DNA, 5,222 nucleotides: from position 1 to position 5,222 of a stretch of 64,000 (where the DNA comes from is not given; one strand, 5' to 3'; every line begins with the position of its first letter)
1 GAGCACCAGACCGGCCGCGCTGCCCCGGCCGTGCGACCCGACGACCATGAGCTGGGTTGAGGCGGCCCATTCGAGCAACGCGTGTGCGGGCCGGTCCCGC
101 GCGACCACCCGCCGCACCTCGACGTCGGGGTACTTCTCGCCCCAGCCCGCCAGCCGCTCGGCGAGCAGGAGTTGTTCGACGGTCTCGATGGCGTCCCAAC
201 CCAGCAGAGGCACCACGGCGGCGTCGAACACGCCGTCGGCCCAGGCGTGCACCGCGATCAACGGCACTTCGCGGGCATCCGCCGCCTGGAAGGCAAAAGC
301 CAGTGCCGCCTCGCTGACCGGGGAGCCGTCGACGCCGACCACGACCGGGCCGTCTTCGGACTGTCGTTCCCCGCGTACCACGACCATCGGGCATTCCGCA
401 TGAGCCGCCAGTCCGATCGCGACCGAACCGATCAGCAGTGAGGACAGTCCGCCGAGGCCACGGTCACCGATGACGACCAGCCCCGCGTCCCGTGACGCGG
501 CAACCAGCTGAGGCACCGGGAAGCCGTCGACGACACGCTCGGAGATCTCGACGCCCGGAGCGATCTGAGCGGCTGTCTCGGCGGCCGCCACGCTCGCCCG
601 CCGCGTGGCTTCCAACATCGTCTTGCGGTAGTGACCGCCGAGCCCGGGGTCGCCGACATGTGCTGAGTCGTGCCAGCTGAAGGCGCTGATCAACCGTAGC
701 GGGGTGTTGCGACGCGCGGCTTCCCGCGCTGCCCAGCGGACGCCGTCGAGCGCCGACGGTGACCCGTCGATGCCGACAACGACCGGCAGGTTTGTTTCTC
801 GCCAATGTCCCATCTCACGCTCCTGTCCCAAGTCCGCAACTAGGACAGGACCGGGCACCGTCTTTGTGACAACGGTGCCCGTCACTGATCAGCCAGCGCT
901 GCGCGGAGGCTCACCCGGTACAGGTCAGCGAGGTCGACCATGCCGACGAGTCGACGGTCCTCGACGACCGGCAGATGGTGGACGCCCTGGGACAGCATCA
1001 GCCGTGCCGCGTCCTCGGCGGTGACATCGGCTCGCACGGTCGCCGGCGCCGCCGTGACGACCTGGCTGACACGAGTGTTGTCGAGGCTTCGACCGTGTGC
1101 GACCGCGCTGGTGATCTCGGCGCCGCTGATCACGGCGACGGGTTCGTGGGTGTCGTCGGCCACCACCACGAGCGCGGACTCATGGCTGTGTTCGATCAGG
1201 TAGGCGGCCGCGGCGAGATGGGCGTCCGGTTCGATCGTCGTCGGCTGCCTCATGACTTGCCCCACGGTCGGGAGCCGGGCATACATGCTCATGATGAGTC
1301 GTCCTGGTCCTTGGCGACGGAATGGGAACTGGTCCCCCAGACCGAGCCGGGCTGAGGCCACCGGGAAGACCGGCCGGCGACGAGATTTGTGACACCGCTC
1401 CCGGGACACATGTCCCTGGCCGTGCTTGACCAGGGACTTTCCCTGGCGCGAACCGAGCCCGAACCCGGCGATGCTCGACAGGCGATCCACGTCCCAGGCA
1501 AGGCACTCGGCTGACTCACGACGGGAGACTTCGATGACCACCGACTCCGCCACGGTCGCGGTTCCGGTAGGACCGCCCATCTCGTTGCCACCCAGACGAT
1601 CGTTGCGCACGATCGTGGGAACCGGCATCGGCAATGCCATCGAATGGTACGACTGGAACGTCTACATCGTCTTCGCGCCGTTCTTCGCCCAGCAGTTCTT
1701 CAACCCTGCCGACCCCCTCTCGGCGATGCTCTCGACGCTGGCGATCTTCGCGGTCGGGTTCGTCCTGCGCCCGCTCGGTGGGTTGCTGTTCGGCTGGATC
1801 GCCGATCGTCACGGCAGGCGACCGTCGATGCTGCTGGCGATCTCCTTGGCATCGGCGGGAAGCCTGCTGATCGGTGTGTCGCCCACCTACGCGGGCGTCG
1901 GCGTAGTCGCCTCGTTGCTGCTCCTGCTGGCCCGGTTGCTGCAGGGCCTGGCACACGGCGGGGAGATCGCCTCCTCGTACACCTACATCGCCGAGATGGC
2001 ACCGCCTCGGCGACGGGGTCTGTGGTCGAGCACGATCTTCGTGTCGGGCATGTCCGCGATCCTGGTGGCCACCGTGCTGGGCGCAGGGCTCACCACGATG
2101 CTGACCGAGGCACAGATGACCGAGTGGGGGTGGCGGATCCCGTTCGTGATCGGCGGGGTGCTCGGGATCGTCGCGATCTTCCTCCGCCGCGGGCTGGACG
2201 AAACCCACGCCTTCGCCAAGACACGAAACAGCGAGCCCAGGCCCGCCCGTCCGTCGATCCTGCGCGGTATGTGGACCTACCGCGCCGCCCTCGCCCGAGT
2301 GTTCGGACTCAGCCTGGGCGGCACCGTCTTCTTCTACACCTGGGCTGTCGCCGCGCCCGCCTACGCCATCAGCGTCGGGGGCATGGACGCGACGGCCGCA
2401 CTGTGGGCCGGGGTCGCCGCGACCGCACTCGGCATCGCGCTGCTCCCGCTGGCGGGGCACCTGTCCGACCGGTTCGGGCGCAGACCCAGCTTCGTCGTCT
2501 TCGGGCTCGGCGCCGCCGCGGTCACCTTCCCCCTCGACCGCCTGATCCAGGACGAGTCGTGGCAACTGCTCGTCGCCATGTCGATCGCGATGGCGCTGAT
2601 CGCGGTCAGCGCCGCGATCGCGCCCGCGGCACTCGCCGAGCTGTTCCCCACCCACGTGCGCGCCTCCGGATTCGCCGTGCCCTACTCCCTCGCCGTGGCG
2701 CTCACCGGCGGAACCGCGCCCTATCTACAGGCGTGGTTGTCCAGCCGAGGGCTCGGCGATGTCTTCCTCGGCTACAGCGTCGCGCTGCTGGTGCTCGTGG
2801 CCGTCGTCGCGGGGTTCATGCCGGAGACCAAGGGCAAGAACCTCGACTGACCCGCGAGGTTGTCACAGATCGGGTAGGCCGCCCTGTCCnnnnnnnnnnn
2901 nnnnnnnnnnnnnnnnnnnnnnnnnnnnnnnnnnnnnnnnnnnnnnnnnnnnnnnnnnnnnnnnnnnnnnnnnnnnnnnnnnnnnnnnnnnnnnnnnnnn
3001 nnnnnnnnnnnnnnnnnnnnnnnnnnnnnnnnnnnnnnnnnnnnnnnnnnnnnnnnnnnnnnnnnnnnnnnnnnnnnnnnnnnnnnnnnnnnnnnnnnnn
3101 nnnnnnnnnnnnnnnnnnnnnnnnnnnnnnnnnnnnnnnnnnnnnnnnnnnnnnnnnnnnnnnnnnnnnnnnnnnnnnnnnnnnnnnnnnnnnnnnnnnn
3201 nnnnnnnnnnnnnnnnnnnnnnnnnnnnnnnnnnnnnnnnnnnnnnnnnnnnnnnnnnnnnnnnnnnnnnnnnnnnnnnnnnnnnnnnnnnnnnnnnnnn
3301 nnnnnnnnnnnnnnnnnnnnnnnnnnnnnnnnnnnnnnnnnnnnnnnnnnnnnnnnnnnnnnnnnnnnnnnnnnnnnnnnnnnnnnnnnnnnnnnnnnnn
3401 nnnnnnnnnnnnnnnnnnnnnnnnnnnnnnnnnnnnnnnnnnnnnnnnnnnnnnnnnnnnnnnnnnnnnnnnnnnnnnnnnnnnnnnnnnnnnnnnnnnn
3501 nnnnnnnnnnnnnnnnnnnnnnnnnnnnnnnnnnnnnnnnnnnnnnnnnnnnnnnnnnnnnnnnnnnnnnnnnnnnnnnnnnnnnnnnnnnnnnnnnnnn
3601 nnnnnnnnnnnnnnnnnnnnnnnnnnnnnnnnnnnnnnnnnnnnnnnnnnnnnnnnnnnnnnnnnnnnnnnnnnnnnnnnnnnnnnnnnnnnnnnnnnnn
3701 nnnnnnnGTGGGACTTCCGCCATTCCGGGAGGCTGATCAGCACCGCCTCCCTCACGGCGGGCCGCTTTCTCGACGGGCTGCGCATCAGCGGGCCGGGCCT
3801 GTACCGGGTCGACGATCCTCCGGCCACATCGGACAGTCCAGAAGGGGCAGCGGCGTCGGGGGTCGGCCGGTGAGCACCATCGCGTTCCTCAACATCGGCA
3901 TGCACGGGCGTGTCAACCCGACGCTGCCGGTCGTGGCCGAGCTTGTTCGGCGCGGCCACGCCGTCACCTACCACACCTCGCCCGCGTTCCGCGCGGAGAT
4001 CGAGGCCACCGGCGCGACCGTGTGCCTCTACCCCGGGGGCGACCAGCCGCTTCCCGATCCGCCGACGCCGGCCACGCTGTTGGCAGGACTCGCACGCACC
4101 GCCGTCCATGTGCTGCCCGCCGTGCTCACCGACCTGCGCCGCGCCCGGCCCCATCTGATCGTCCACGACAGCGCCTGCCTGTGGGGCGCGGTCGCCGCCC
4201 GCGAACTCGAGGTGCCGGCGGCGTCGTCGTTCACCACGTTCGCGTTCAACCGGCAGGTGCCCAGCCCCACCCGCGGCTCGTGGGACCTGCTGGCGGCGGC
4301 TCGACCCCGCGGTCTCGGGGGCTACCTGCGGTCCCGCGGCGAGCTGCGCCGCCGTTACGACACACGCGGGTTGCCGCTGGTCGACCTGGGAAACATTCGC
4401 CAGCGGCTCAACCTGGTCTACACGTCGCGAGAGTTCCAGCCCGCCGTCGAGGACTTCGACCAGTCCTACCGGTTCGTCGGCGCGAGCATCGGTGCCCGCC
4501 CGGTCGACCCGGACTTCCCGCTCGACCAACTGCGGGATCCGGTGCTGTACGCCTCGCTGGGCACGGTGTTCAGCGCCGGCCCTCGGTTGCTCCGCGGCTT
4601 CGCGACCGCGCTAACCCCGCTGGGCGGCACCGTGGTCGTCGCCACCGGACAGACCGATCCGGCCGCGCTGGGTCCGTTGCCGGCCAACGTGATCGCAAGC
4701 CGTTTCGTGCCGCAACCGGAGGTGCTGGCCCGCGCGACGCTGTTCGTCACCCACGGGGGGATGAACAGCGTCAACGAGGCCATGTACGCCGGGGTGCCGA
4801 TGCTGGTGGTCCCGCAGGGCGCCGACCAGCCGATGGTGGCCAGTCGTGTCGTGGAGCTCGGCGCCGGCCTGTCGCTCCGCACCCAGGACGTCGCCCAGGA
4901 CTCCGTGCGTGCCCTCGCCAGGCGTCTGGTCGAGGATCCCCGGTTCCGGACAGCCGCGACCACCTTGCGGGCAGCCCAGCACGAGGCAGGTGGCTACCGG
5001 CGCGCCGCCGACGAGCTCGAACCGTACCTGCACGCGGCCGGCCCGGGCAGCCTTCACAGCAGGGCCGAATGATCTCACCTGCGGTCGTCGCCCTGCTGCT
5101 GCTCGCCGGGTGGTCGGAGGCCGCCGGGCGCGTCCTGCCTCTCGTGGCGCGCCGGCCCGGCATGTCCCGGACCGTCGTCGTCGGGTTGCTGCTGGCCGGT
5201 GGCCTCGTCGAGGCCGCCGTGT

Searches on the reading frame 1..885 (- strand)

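Call 58: search_protein_families(library=pfam, proteins=[window:1-885:-], max_evalue=0.001)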
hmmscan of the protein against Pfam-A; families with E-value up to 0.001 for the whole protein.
window:1-885:- (295 aa): 1 family
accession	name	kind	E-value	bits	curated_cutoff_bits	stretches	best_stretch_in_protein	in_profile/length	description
PF00582.32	Usp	-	6.9e-44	150.3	24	2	34-171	4-141/141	Universal stress protein family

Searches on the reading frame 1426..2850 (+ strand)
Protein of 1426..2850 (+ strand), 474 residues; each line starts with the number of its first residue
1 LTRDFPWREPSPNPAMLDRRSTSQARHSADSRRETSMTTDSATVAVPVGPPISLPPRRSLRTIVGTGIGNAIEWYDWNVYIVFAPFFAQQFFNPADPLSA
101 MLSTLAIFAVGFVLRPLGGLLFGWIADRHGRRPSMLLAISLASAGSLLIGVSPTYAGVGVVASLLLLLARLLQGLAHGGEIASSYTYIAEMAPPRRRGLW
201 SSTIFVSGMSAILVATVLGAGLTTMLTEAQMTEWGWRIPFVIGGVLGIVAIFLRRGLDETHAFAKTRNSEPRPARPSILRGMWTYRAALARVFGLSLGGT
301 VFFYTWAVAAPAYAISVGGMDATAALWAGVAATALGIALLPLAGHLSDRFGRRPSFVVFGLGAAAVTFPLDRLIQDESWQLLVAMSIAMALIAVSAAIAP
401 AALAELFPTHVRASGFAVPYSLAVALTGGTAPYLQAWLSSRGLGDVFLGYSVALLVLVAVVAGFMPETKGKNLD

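Call 58: search_protein_families(library=pfam, proteins=[window:1426-2850:+], max_evalue=0.001)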
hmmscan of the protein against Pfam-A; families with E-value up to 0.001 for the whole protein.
window:1426-2850:+ (474 aa): 3 families
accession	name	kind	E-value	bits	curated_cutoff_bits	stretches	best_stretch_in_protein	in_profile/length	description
PF00083.30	Sugar_tr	-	1.9e-35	123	22.3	2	68-268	7-202/452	Sugar (and other) transporter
PF07690.21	MFS_1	-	3.9e-32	112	33.4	2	68-336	3-251/347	Major Facilitator Superfamily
PF12832.13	MFS_1_like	-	0.00013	21.6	25.2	0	338-400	49-113/373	MFS_1 like family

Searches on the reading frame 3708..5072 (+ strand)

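Call 47: search_protein_families(library=ncbifam, proteins=[window:3708-5072:+], max_evalue=0.00001)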
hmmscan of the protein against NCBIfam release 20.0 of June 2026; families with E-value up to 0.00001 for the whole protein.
window:3708-5072:+ (454 aa): 5 families
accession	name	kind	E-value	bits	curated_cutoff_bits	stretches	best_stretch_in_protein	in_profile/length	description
TIGR01426.2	MGT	subfamily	9.9e-123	410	260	1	61-441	1-391/393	macrolide family glycosyltransferase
NF033129.1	macro_glyco_Mgt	subfamily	9e-48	163.2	700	1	57-439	3-390/393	macrolide-inactivating glycosyltransferase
NF000362.1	self_GT_OleI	exception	5.3e-45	154.3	700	2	237-445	215-424/424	OleI family self-immunity macrolide glycosyltransferase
TIGR04516.1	glycosyl_450act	subfamily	1.9e-21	76.6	440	1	301-424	274-397/418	activator-dependent family glycosyltransferase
NF000354.1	glycotrans_Rgt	equivalog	2.6e-08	33.4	800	1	298-422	262-388/411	rifamycin-inactivating glycosyltransferase Rgt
